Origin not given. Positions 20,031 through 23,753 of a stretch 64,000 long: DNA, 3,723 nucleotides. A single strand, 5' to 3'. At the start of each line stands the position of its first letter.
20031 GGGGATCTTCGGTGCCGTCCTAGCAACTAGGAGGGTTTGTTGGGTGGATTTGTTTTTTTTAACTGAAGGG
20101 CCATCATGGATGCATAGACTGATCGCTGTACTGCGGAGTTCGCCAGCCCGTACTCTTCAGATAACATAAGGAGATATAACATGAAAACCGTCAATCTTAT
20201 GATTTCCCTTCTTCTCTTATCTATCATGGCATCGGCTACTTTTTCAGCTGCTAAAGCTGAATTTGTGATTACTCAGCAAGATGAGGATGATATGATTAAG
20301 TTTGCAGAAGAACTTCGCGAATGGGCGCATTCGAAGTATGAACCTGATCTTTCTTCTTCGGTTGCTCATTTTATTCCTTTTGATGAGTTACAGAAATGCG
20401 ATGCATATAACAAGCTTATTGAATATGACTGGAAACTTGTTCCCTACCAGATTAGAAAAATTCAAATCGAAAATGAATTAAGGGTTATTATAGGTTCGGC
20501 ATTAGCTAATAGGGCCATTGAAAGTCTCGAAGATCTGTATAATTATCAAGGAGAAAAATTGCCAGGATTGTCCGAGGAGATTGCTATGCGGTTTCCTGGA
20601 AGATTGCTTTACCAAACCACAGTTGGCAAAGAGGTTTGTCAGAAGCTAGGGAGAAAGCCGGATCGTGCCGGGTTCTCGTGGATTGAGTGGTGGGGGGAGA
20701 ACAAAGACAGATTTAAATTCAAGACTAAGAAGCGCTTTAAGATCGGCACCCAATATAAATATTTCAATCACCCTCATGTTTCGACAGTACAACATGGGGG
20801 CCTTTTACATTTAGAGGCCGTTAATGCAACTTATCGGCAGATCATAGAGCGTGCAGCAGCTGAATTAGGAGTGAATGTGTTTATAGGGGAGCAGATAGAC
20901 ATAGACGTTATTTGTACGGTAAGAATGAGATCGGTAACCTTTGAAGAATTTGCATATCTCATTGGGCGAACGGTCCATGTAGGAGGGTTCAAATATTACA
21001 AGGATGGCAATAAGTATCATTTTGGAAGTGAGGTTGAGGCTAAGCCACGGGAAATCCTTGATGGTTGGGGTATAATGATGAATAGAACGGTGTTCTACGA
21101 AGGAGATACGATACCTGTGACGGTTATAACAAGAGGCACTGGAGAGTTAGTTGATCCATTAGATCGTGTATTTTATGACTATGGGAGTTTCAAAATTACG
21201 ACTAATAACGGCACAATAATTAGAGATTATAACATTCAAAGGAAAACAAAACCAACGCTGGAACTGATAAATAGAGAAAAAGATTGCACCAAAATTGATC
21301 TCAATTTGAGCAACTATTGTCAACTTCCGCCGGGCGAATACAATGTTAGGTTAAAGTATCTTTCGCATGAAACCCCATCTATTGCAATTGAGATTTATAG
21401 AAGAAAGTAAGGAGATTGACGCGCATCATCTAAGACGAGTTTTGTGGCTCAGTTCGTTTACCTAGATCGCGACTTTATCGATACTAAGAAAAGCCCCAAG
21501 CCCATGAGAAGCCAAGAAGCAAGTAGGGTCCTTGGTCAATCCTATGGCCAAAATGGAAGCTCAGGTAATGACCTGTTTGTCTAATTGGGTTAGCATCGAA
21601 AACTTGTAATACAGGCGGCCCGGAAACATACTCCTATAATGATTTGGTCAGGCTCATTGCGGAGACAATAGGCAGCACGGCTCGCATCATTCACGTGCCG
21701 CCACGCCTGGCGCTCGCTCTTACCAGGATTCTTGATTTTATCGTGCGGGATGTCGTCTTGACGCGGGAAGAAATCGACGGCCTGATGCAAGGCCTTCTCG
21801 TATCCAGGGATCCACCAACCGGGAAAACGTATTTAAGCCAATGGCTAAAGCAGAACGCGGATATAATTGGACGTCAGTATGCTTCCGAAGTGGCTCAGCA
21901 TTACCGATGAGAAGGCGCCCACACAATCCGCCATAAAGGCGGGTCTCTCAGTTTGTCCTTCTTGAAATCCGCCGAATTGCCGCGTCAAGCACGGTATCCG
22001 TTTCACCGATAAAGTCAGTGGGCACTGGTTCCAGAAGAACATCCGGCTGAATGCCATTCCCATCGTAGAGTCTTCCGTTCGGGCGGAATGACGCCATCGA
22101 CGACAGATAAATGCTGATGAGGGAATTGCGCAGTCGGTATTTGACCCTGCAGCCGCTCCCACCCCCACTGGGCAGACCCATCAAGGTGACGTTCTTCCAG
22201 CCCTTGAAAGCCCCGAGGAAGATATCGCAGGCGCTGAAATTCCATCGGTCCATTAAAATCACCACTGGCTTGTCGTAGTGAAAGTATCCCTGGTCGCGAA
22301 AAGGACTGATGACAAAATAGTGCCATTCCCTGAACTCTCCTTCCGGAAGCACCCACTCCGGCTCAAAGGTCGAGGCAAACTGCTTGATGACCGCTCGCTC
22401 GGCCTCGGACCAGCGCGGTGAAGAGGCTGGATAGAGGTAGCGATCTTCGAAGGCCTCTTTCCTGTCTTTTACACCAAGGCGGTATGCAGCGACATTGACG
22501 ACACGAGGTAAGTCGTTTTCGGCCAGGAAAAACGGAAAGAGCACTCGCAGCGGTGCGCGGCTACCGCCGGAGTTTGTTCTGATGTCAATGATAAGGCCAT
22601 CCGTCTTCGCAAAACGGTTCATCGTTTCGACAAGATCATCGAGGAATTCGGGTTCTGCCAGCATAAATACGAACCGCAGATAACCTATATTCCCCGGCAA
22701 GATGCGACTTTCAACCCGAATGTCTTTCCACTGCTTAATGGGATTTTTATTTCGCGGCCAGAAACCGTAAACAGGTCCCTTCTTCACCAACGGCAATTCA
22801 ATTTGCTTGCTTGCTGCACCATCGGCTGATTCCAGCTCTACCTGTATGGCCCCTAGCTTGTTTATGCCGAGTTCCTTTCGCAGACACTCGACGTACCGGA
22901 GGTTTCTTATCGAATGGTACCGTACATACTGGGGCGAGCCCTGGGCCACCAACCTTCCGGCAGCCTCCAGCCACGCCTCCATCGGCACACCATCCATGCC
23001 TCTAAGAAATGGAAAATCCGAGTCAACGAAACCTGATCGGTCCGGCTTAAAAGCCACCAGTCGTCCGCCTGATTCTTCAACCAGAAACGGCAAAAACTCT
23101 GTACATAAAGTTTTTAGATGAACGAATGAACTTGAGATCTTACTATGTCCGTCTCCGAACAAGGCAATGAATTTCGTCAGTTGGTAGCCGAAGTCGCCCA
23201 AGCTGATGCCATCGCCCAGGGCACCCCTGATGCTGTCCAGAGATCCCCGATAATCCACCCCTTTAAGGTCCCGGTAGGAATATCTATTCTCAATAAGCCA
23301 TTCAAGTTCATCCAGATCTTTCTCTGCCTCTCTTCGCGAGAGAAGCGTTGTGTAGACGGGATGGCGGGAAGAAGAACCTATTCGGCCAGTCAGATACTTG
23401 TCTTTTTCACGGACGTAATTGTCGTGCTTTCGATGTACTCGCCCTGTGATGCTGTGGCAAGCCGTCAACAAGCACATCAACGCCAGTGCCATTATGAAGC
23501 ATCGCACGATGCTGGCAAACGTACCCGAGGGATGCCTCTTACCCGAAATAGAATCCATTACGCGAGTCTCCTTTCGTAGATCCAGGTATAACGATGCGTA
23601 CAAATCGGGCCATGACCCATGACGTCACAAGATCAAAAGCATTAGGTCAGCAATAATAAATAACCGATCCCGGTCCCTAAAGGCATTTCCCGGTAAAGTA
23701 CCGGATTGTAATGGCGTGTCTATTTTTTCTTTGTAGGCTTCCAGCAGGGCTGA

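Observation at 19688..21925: Low-GC 1.6-kb insertion flanked by ~315-bp direct repeats that duplicate the 3' end of the NmrA-like gene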

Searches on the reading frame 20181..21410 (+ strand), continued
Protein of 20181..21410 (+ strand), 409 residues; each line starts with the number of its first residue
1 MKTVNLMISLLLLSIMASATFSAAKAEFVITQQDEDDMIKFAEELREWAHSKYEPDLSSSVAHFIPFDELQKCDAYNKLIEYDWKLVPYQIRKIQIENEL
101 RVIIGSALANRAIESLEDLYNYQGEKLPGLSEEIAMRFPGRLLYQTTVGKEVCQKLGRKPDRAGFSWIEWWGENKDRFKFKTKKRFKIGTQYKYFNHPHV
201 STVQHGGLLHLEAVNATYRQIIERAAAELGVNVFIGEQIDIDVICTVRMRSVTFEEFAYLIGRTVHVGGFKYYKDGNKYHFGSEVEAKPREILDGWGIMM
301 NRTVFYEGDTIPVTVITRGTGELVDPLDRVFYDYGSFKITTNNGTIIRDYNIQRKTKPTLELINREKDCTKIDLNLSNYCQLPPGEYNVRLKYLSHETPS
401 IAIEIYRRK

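Call 76: search_protein_families(library=phrogs, proteins=[window:20181-21410:+], max_evalue=0.1)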
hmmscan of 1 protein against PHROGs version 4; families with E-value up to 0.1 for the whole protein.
window:20181-21410:+ (409 aa): 0 families

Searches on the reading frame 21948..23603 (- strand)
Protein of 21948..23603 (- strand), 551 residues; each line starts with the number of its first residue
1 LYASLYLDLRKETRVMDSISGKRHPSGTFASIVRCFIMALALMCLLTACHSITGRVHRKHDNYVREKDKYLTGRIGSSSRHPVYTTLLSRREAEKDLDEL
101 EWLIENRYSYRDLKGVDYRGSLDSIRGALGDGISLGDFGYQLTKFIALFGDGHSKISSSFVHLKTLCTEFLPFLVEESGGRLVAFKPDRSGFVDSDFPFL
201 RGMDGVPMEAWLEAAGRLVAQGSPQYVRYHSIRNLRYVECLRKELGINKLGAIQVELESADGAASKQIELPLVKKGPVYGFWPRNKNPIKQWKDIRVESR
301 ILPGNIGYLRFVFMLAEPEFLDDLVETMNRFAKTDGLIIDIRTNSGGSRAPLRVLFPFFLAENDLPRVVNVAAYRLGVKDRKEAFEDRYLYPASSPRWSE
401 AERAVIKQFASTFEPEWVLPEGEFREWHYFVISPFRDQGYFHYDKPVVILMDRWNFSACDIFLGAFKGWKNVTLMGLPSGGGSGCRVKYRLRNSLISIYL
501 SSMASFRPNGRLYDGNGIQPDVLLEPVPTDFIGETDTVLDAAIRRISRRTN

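Call 7: search_protein_families(library=pfam, proteins=[window:21948-23603:-], max_evalue=0.01)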
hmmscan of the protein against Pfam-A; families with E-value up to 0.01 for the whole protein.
window:21948-23603:- (551 aa): 1 family
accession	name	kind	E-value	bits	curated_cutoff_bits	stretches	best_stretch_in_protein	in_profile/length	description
PF03572.23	Peptidase_S41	-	2.2e-20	73.3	24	1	305-522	1-163/165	Peptidase family S41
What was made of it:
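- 21948..23603 (-): Convergent S41 peptidase gene (551 aa), the native right-hand neighbour of nmrA. Pfam Peptidase_S41 (call 7).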
